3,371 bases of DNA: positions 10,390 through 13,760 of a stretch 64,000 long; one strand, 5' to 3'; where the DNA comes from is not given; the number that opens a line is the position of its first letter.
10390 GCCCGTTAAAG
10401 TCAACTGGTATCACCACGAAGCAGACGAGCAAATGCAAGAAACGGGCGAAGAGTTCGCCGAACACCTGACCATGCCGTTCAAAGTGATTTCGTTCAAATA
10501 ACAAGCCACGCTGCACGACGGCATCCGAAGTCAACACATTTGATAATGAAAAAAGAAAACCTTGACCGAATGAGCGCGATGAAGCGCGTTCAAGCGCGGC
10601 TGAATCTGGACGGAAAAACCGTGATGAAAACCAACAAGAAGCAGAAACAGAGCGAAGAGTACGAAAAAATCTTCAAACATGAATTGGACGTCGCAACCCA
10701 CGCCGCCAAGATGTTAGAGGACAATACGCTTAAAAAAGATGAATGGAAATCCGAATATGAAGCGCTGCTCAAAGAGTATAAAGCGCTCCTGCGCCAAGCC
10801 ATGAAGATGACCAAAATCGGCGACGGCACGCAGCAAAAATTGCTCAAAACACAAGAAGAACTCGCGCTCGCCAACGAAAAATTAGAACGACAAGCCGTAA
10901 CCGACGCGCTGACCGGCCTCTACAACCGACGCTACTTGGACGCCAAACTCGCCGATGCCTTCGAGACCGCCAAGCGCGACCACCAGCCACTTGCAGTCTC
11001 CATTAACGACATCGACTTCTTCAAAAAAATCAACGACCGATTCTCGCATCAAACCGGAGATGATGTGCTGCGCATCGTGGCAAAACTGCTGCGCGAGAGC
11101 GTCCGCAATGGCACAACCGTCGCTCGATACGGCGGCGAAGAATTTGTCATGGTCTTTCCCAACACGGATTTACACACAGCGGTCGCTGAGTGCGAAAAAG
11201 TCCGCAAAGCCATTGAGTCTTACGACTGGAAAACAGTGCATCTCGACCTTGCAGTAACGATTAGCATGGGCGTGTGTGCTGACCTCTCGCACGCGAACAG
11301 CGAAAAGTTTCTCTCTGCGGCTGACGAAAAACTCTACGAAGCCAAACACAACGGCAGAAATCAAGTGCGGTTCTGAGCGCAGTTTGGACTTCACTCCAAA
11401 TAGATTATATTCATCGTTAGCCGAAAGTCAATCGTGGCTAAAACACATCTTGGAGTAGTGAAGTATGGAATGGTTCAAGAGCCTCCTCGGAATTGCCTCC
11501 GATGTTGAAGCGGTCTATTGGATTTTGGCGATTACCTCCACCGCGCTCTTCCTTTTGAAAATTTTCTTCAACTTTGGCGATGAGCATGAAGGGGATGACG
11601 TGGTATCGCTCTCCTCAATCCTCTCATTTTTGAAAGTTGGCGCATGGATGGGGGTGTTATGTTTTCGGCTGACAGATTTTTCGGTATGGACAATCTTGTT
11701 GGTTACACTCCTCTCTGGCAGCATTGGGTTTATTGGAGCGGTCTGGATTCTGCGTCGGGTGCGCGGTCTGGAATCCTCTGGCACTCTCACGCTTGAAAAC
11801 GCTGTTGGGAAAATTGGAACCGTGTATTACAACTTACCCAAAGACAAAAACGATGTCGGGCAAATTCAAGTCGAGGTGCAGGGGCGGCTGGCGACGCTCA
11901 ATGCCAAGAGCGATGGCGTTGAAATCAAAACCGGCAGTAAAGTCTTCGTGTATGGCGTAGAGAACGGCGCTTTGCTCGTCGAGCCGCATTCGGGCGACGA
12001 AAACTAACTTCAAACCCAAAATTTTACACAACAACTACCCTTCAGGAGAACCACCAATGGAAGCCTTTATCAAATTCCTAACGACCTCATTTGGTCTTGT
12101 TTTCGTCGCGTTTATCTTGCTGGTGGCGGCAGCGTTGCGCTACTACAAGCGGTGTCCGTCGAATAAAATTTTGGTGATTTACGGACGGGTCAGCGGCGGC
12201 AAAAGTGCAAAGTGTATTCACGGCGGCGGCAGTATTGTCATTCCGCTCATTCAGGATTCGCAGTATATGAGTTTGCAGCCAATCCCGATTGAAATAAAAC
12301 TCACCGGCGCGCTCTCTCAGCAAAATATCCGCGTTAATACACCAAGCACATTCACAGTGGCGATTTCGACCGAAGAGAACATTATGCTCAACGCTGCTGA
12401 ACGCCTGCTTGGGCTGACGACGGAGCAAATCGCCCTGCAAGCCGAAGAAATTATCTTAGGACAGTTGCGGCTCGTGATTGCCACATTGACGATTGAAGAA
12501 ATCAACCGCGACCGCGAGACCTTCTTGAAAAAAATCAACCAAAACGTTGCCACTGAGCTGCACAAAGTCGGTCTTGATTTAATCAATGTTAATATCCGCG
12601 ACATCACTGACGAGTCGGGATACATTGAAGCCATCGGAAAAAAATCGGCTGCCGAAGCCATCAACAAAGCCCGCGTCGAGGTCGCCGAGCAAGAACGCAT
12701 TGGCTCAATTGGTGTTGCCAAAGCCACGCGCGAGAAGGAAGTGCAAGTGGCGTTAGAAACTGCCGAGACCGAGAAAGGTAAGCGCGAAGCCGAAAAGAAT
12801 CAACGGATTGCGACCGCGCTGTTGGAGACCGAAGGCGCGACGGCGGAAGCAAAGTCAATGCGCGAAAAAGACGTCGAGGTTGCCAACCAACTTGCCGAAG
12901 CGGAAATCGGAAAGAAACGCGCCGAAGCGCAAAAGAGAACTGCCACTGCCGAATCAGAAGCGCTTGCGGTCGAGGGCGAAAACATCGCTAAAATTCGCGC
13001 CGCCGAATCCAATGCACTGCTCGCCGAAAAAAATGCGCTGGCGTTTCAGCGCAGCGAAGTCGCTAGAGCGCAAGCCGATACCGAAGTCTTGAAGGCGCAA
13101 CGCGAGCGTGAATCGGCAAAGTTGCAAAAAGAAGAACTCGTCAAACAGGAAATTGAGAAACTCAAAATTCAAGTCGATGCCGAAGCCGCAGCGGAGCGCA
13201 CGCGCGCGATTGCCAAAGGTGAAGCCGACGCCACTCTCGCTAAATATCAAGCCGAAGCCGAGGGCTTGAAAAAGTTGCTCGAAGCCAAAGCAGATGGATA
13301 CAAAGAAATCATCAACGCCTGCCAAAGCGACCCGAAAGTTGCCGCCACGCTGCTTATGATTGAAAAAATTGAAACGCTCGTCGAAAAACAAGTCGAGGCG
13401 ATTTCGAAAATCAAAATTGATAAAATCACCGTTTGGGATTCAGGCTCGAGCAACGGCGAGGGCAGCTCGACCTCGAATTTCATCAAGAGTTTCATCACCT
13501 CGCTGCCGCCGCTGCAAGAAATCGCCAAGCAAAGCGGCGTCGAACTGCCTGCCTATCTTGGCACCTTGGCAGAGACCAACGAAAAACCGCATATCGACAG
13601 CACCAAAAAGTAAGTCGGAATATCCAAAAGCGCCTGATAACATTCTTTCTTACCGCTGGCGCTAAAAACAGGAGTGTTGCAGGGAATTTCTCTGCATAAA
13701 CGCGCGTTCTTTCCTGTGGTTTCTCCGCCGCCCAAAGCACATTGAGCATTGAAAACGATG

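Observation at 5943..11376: SiaABCD-like Thr-phospho partner switch to c-di-GMP, rewired to a periplasmic double-propeller/Y_Y_Y sensor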

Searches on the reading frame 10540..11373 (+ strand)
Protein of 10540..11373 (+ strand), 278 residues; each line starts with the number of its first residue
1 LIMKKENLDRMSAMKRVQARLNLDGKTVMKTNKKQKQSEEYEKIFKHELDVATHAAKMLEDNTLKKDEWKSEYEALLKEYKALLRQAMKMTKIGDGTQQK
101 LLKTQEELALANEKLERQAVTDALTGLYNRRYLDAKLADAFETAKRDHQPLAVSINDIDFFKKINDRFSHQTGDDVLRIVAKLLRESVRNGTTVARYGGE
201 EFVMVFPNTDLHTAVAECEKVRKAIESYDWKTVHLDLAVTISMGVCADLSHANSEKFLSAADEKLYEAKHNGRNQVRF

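Call 3: search_protein_families(library=pfam, proteins=[window:10546-11373:+], max_evalue=0.01)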
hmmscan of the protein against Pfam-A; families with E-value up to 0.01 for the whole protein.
window:10546-11373:+ (276 aa): 1 family
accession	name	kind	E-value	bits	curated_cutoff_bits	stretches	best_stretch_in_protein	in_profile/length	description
PF00990.26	GGDEF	-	3e-43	147.8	23.8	1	117-273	1-161/161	Diguanylate cyclase, GGDEF domain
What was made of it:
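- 10624..11376 (+): Gene 4: stalked diguanylate cyclase (250 aa from ATG 10624; an upstream ATG at 10546 would give 276 aa). Pfam GGDEF 148 bits (call 3).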

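Call 4: search_protein_families(library=ncbifam, proteins=[window:10546-11373:+], max_evalue=0.01)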
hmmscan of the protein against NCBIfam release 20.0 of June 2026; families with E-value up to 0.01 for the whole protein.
window:10546-11373:+ (276 aa): 22 families
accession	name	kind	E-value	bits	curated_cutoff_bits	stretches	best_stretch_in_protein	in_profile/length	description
NF007135.0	PRK09581.1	equivalog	5.4e-51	173.8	474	1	98-274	273-452/457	PleD family two-component system response regulator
NF038266.1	diguan_SiaD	equivalog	1.5e-50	172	290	1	70-274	54-252/252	biofilm regulation diguanylate cyclase SiaD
TIGR00254.1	GGDEF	domain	1.7e-50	171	37.4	1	113-275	1-165/168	diguanylate cyclase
NF047654.1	DiguCycDgcRLepto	equivalog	3.4e-42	144.4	500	1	110-274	126-293/295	diguanylate cyclase DgcR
NF041606.1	dguan_cyc_DgcA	equivalog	4e-40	137.8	370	1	106-274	167-336/340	diguanylate cyclase DgcA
NF007380.0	PRK09894.1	equivalog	4e-39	134.7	256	1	97-274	108-284/296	diguanylate cyclase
NF007423.1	PRK09966.1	equivalog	1.7e-35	122.6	325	1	98-267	220-390/390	diguanylate cyclase DgcN/YfiN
NF011955.1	PRK15426.1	equivalog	5.3e-35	120.6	408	1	110-274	391-558/564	cellulose biosynthesis regulator diguanylate cyclase DgcQ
NF051473.1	DigCycDgcsShew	equivalog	1.6e-34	119.6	400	1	97-273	115-287/291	diguanylate cyclase DgcS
NF047872.1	GGDEF_GdpS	equivalog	6.9e-32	111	400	1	112-276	182-349/355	GGDEF domain-containing protein GdpS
NF007298.0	PRK09776.1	equivalog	1e-28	99.8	1135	1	112-275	679-843/1111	diguanylate cyclase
NF007599.0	PRK10245.1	equivalog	9.7e-28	96.7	402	1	103-274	196-367/371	diguanylate cyclase AdrA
NF045675.1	PhdiestaseDibA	equivalog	1.5e-27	96.3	980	1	109-273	195-360/623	phosphodiesterase DibA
NF053781.1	cdiGMPphdstlr2612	equivalog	5.5e-26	90.5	1600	1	109-270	832-995/1268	Tlr1612 family c-di-GMP phosphodiesterase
NF040885.1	diguan_DgcJ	equivalog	8.7e-26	90.8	500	1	109-272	333-491/493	diguanylate cyclase DgcJ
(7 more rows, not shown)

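Call 15: search_solved_structures(query=window:10540-11373:+, max_evalue=1e-10, show_alignments=2)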
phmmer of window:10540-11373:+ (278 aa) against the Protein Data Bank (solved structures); distinct sequences matched with E-value up to 1e-10: 47.
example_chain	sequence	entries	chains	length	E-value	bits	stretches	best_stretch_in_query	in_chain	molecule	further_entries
6zxm_A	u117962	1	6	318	2.8e-32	115.4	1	111-276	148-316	Putative GGDEF/response regulator receiver domain protein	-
6zxb_A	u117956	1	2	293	1.1e-31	113.4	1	111-276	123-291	Putative GGDEF/response regulator receiver domain protein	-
6zxc_A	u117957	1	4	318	1.4e-31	113.1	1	111-276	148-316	Putative GGDEF/response regulator receiver domain protein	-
3ign_A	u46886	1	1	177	2.5e-31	112.3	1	113-276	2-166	Diguanylate cyclase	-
9g86_A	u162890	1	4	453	3.9e-31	111.6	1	118-276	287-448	Response regulator PleD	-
9g85_A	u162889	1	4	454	4e-31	111.6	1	118-276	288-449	Response regulator PleD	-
2wb4_A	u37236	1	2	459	4.1e-31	111.6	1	118-276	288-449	DIGUANYLATE CYCLASE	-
1w25_A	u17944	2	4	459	4.1e-31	111.6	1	118-276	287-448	STALKED-CELL DIFFERENTIATION CONTROLLING PROTEIN | RESPONSE REGULATOR PLED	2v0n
5llw_B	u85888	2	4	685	1.1e-29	106.9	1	89-276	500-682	Diguanylate cyclase (GGDEF) domain-containing protein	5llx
3bre_A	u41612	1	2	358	1.8e-29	106.2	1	96-276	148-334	Probable two-component response regulator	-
3i5a_A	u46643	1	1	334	2.1e-29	106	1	96-276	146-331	Response regulator/GGDEF domain protein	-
6et7_A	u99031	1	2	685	8.9e-29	103.9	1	91-276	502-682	Diguanylate cyclase (GGDEF) domain-containing protein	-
3i5c_A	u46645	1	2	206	1.1e-28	103.6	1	101-276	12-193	Fusion of General control protein GCN4 and WSPR response regulator protein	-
5euh_A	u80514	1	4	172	1.2e-28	103.5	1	119-276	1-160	Putative GGDEF domain membrane protein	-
4wxo_A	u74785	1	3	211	1.8e-28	102.9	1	94-275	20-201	Uncharacterized protein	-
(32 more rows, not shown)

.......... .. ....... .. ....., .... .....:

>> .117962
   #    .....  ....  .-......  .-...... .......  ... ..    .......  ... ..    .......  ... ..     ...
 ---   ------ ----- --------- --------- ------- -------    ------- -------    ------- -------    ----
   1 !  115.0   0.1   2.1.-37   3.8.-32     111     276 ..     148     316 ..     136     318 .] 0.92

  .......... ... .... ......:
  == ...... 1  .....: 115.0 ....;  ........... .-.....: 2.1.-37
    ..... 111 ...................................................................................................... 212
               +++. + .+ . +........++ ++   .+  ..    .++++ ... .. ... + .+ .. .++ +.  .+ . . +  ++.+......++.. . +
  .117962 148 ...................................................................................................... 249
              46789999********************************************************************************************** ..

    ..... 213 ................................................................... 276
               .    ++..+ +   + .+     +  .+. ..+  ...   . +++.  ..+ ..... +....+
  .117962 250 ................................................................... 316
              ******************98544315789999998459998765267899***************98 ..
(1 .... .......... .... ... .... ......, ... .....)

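Call 73: predict_structure(protein=window:10624-11373:+)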
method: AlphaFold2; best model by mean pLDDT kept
length: 250 residues; sequences in the alignment: 1
mean_pLDDT: 46.5   pTM: 0.30
mean pLDDT of the five models: 46.5, 43.6, 42.3, 42.3, 41.0
residues with pLDDT >= 90: 0; 70-90: 0; 50-70: 96; < 50: 154
segments of 3 or more residues with pLDDT < 50: 26-28, 30-32, 34-36, 58-123, 127-130, 177-184, 200-250
pLDDT, mean of each block of 10 residues (from residue 1): 52 53 49 50 54 50 44 44 41 35 32 33 46 61 57 62 59 53 50 53 36 30 38 46 37
secondary structure, 60 per line:
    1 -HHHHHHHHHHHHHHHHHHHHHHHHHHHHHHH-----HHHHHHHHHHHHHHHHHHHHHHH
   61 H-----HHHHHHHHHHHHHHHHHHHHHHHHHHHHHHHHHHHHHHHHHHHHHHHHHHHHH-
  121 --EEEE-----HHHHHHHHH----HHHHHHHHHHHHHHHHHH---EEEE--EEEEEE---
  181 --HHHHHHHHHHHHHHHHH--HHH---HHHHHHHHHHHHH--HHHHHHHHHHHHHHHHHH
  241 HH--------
elements in order: H2-32 H38-61 H67-119 E123-126 H132-140 H145-162 E166-169 E172-177 H183-199 H208-220 H223-242
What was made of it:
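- The single-sequence AlphaFold model of gene 4 was too poor to use (pLDDT 46.5; call 73).
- Tried and rejected: The single-sequence model had pLDDT 46.5 and pTM 0.30 and was not used (call 73).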

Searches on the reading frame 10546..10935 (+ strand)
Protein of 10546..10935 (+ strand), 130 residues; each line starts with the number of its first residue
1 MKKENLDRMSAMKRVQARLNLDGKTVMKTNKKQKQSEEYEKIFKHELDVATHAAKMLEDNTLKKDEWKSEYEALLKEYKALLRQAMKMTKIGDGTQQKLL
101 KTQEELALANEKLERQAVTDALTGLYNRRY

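Call 20: search_solved_structures(query=window:10546-10935:+, max_evalue=10, show_alignments=3)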
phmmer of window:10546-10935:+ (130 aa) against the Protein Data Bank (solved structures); distinct sequences matched with E-value up to 10: 9.
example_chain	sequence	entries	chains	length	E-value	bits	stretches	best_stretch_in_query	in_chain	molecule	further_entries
5llw_B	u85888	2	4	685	0.1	16.2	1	87-129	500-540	Diguanylate cyclase (GGDEF) domain-containing protein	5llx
4bg5_A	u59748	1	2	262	0.76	13.4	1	55-112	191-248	BBA65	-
4pr9_A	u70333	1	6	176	0.76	13.4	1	53-117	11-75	Vinculin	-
1rke_B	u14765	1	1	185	0.79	13.3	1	53-117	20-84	VCL protein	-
9qwo_A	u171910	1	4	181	0.8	13.3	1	53-117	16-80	Isoform 1 of Vinculin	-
6et7_A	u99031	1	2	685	0.81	13.3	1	89-129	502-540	Diguanylate cyclase (GGDEF) domain-containing protein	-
5l0g_A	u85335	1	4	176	0.83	13.3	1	53-117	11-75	Vinculin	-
3h2u_A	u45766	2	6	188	0.85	13.2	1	52-117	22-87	Vinculin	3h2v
3myd_A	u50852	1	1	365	1.8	12.2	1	26-89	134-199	Flagellar biosynthesis protein flhA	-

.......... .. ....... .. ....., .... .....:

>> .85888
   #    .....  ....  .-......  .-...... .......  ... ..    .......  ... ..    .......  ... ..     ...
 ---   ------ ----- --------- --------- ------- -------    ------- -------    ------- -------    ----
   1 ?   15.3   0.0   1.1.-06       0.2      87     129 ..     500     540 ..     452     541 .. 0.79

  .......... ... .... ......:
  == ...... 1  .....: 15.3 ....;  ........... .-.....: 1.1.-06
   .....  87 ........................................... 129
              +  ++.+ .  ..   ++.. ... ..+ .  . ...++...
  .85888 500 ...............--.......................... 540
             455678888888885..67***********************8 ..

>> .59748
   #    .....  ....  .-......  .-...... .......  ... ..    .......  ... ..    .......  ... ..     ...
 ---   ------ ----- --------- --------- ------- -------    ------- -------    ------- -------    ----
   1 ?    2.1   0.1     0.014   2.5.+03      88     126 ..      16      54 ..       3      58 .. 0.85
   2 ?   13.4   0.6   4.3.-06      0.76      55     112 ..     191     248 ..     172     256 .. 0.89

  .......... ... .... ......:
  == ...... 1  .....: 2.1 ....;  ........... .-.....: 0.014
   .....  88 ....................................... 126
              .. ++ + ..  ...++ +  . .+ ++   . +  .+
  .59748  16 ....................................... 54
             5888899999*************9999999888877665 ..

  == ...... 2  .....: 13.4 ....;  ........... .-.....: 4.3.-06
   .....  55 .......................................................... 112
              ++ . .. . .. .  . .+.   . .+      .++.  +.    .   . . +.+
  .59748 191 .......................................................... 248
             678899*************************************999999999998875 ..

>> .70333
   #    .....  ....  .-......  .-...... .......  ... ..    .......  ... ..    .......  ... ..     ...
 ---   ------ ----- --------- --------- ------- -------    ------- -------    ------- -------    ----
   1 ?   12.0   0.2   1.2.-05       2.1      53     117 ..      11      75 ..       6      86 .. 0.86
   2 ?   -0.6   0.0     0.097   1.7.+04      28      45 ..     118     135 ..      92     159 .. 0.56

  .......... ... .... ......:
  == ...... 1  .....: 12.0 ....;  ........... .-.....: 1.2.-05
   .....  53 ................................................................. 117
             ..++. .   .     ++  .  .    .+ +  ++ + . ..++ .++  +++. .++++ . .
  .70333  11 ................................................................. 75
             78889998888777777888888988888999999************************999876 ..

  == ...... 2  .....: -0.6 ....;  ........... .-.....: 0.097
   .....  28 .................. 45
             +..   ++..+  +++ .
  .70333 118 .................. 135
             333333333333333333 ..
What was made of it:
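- On its own the stalk shows no significant similarity to SiaD (call 20).
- Tried and rejected: Stalk-only PDB search (call 20).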

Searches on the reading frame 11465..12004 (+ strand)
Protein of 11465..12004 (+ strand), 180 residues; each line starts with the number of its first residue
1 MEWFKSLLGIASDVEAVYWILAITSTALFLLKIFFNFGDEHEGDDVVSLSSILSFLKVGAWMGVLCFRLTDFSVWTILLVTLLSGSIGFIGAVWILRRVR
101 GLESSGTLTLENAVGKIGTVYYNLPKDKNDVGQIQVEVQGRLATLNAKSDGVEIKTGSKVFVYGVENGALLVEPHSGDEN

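Call 3: search_protein_families(library=pfam, proteins=[window:11465-12004:+], max_evalue=0.01)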
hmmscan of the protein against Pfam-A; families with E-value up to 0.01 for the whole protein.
window:11465-12004:+ (180 aa): 1 family
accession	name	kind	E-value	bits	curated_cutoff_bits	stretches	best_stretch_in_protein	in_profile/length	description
PF01957.25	NfeD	-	0.00012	22.6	29.1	1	112-174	3-57/57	NfeD-like C-terminal, partner-binding domain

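Call 4: search_protein_families(library=ncbifam, proteins=[window:11465-12004:+], max_evalue=0.01)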
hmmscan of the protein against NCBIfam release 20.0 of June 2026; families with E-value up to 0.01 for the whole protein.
window:11465-12004:+ (180 aa): 0 families

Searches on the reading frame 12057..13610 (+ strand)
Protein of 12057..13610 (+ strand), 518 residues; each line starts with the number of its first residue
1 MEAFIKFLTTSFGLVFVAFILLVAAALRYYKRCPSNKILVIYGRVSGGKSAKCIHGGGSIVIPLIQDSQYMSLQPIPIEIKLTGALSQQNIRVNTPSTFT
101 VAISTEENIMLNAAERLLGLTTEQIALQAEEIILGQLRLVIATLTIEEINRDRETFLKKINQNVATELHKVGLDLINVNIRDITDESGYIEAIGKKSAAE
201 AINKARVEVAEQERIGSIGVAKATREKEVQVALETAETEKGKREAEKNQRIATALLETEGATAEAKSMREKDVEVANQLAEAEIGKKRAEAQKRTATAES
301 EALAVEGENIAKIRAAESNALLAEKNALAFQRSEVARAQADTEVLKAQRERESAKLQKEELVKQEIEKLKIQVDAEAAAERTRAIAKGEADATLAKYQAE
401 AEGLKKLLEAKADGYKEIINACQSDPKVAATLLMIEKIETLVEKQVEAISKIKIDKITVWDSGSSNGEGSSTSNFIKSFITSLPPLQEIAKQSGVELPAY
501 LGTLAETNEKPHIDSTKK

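Call 3: search_protein_families(library=pfam, proteins=[window:12057-13610:+], max_evalue=0.01)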
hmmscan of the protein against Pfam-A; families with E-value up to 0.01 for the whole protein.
window:12057-13610:+ (518 aa): 2 families
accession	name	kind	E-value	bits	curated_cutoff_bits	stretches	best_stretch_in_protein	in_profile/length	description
PF01145.31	Band_7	-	2.8e-28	99.6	23.6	1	34-213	4-175/176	SPFH domain / Band 7 family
PF15975.10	Flot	-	1.6e-08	35.1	27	1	378-472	1-94/124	Flotillin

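Call 4: search_protein_families(library=ncbifam, proteins=[window:12057-13610:+], max_evalue=0.01)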
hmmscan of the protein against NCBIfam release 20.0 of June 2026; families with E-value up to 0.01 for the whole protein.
window:12057-13610:+ (518 aa): 1 family
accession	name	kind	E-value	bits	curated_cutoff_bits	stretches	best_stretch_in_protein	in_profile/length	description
NF058507.1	FlotScfldFlot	equivalog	1.9e-42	146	700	2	17-348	8-348/477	flotillin lipid rafts scaffold protein FloT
